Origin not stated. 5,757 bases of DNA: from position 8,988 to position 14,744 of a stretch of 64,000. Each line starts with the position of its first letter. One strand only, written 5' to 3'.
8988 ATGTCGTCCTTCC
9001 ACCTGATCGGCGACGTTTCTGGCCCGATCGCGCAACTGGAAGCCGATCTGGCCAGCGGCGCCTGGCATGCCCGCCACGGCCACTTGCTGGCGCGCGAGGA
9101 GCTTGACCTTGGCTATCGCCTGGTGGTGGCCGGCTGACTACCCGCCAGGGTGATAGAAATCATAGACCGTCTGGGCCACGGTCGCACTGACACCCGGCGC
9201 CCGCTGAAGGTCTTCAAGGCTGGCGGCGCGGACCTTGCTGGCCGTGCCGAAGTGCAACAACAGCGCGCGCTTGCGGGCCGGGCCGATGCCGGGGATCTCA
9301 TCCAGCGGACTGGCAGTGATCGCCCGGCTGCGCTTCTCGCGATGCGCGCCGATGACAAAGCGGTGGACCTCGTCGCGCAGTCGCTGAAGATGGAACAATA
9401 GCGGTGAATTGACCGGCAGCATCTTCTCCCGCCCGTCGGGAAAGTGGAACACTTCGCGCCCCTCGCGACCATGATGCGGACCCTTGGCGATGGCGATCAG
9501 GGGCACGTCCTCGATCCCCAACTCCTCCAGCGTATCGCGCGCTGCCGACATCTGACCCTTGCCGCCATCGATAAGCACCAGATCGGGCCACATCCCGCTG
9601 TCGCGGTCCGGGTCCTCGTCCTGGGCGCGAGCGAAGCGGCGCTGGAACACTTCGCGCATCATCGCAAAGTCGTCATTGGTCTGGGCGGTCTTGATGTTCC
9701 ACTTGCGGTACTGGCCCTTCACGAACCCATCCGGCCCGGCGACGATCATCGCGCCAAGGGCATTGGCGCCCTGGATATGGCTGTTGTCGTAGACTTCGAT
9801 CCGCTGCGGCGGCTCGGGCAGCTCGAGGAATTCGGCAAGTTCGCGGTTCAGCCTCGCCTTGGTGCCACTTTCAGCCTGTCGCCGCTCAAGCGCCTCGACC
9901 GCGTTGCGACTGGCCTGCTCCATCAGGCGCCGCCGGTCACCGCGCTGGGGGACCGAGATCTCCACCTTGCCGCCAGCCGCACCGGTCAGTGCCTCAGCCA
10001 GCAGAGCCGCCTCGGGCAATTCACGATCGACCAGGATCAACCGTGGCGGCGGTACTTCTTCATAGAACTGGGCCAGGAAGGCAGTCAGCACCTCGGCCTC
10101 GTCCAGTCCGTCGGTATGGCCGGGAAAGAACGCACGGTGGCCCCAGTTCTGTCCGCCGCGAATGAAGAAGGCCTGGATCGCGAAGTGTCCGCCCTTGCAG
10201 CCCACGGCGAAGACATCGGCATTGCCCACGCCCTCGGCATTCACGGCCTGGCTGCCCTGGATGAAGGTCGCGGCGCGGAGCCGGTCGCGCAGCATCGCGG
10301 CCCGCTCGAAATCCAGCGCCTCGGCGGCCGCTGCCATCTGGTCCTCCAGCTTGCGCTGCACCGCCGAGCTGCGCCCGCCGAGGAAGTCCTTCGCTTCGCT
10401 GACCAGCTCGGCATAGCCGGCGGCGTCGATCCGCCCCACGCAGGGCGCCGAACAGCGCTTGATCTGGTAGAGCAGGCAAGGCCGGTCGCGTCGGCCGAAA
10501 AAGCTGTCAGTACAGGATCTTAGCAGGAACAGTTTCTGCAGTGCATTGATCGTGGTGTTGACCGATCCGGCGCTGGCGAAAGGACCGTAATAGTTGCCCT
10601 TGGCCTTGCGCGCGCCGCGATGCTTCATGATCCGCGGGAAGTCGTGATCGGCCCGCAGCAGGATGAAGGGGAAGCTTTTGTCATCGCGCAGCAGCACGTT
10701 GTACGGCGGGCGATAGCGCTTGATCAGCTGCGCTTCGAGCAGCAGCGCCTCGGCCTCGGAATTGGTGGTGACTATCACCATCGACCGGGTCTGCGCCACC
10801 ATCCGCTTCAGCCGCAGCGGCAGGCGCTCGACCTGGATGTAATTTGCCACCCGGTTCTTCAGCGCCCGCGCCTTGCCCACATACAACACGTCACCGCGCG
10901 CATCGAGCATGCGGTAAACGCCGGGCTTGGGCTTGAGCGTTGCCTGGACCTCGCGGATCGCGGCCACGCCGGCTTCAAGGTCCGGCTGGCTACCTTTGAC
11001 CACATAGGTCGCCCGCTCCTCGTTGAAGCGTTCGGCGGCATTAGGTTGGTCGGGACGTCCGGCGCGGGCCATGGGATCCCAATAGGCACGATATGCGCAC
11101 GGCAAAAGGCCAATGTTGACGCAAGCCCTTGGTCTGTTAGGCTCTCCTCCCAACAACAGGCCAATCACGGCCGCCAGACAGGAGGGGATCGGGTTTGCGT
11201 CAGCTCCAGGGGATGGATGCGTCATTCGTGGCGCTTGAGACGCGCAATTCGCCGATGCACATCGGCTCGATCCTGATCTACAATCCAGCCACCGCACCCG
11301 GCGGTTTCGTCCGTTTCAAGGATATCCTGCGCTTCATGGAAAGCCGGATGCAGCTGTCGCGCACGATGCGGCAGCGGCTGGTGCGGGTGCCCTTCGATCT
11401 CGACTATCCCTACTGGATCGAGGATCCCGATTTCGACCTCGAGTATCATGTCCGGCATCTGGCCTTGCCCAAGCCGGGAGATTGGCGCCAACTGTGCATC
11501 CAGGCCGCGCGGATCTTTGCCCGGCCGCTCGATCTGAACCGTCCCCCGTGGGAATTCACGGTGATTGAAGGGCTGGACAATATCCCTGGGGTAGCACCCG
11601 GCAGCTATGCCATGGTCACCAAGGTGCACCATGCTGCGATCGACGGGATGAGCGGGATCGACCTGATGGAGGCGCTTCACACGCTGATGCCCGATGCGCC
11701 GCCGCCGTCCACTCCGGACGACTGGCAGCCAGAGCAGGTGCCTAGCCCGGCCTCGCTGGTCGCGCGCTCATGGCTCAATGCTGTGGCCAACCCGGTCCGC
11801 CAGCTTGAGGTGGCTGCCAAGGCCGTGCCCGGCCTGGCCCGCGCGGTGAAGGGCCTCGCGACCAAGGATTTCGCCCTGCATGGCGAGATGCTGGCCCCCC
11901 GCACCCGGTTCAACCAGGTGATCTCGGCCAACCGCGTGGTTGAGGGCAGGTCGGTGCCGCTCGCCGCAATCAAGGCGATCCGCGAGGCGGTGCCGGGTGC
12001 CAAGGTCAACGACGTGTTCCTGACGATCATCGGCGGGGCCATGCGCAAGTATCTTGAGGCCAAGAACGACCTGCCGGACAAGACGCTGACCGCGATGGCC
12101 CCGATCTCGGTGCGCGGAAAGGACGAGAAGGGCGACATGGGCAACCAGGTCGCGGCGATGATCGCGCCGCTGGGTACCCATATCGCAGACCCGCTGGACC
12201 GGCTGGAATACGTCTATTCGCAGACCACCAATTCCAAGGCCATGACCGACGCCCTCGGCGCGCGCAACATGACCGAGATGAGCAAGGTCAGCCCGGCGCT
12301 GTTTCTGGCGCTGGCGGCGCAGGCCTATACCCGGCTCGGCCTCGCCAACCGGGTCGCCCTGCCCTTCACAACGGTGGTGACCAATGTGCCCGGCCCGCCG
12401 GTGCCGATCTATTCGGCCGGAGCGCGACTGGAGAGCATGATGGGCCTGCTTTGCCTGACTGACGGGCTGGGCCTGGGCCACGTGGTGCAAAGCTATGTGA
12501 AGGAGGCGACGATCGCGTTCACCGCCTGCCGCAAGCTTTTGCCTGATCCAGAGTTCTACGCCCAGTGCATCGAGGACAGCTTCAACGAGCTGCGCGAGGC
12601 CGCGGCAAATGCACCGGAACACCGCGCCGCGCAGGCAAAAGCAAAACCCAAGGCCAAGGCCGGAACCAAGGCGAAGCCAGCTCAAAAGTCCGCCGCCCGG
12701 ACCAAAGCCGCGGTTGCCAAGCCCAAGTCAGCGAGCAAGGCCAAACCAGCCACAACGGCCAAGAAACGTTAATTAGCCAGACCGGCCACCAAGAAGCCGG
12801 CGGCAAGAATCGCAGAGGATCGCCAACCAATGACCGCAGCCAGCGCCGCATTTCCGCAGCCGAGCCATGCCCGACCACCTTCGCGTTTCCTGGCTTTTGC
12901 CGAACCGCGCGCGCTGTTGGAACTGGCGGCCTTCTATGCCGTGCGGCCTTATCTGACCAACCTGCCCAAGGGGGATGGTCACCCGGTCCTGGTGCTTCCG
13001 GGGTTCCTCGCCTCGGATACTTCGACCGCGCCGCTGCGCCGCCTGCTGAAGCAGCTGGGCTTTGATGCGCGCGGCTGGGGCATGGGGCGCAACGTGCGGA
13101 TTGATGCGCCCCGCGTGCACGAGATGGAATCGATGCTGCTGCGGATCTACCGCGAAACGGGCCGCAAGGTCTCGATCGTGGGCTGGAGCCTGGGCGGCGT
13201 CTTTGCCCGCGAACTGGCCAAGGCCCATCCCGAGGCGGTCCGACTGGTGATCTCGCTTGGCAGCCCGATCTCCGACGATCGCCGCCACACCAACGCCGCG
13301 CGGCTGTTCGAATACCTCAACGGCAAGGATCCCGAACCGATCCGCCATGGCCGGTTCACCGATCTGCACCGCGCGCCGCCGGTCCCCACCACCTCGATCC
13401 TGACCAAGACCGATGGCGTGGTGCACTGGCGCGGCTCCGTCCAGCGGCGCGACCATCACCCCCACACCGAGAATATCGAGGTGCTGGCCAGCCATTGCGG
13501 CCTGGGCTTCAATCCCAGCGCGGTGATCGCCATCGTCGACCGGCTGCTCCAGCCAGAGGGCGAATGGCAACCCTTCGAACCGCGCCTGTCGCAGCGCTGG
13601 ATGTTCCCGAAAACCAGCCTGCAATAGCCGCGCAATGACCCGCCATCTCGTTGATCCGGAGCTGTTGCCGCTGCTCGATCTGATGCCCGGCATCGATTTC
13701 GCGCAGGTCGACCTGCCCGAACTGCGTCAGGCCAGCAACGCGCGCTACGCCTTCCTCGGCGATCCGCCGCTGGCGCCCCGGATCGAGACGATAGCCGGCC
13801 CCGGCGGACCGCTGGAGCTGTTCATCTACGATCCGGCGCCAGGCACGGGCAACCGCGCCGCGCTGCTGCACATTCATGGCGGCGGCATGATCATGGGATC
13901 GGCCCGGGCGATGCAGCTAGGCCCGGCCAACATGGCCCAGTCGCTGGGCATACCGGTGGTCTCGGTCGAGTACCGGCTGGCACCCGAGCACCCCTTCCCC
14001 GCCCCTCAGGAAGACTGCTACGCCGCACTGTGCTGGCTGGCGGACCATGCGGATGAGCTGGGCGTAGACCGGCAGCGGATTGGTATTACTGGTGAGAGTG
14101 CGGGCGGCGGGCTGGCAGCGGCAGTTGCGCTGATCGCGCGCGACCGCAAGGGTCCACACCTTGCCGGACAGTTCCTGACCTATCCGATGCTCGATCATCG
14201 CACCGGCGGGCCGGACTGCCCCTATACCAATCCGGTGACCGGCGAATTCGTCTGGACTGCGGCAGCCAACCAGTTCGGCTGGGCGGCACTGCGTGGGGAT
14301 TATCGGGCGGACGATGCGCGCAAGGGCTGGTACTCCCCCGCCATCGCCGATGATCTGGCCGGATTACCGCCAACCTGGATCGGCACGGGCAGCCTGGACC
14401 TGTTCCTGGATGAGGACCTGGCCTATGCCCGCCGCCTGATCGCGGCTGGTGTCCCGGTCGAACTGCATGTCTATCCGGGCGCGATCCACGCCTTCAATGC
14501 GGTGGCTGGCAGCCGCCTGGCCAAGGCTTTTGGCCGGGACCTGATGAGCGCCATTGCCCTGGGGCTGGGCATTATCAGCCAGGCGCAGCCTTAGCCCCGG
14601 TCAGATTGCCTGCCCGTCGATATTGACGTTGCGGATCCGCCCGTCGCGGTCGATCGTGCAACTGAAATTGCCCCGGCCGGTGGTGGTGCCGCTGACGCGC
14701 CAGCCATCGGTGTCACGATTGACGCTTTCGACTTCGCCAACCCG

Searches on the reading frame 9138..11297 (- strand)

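Call 41: search_protein_families(library=pfam, proteins=[window:9138-11297:-], max_evalue=0.00001)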
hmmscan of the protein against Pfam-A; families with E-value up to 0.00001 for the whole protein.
window:9138-11297:- (719 aa): 5 families
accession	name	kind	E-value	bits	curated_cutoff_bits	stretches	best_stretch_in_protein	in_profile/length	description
PF08459.17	UvrC_RNaseH_dom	-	1.8e-51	174.6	22.3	1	489-649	2-159/159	UvrC RNAse H endonuclease domain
PF22920.2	UvrC_RNaseH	-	3.8e-39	133.6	24.3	1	359-473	1-116/116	UvrC Ribonuclease H-like domain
PF14520.12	HHH_5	-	3e-09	37.7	27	1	664-712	3-52/57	Helix-hairpin-helix domain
PF01541.30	GIY-YIG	-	7.1e-08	33.1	22.6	1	125-200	2-78/78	GIY-YIG catalytic domain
PF02151.25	UVR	-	3.1e-06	27.2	21.5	1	313-342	3-32/36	UvrB/uvrC motif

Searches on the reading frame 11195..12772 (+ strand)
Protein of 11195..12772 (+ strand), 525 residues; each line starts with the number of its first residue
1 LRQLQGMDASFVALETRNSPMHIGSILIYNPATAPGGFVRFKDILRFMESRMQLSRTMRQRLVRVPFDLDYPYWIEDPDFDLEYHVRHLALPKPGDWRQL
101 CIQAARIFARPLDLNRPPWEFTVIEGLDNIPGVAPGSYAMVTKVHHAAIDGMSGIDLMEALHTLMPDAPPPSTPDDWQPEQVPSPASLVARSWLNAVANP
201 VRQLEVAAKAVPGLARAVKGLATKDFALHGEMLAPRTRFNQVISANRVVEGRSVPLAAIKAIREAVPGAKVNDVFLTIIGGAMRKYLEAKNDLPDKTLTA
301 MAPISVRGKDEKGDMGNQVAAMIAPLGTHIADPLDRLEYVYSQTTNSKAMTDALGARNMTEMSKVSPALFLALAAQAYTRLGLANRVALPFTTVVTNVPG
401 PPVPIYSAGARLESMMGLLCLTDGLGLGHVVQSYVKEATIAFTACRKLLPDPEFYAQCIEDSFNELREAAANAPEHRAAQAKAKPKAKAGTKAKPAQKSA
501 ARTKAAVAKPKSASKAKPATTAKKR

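Call 41: search_protein_families(library=pfam, proteins=[window:11195-12772:+], max_evalue=0.00001)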
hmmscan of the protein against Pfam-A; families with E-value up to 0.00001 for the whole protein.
window:11195-12772:+ (525 aa): 2 families
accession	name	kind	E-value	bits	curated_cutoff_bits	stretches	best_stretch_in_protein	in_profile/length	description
PF03007.21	WS_DGAT_cat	-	4.3e-64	217.3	23.6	1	4-275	1-263/263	Wax ester synthase/diacylglycerol acyltransferase catalytic domain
PF06974.18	WS_DGAT_C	-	2.5e-34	118.8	20.7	1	315-466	1-144/145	WS/DGAT C-terminal domain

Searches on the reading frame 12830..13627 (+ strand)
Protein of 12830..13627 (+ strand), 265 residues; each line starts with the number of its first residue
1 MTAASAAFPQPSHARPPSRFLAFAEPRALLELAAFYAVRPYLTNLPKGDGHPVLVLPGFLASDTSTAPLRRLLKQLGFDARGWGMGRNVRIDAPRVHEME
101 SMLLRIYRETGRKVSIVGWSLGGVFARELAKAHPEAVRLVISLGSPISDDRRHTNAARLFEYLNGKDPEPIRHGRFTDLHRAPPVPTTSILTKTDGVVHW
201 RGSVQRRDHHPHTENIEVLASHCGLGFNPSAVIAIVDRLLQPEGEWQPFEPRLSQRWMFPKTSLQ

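Call 41: search_protein_families(library=pfam, proteins=[window:12830-13627:+], max_evalue=0.00001)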
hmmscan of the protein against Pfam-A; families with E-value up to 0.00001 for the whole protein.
window:12830-13627:+ (265 aa): 1 family
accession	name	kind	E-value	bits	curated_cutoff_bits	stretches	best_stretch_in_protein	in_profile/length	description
PF00561.26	Abhydrolase_1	-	7.8e-06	26.2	25.8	0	95-149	51-111/245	alpha/beta hydrolase fold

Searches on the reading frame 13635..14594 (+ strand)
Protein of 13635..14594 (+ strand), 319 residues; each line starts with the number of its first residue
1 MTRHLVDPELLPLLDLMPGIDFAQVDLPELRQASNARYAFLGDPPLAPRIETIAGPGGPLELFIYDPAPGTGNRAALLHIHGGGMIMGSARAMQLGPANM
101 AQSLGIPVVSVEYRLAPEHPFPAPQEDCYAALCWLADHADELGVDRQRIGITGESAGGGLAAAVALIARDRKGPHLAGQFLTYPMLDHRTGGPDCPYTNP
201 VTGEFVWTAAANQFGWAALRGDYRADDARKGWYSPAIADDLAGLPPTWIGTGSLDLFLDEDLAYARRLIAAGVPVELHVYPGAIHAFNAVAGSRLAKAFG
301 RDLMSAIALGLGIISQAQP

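Call 42: search_protein_families(library=pfam, proteins=[window:13635-14594:+], max_evalue=0.00001)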
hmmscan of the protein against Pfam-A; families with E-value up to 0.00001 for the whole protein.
window:13635-14594:+ (319 aa): 4 families
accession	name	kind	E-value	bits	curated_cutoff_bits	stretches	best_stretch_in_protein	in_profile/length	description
PF07859.19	Abhydrolase_3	-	4.5e-63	213.2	25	1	77-287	1-208/210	alpha/beta hydrolase fold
PF20434.5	BD-FAE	-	1.5e-22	80.6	26.8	1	64-172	3-114/215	BD-FAE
PF00135.34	COesterase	-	3e-11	43.4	27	1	60-167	86-203/515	Carboxylesterase family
PF00326.27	Peptidase_S9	-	3.9e-06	26.9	22.6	0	126-166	46-83/213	Prolyl oligopeptidase family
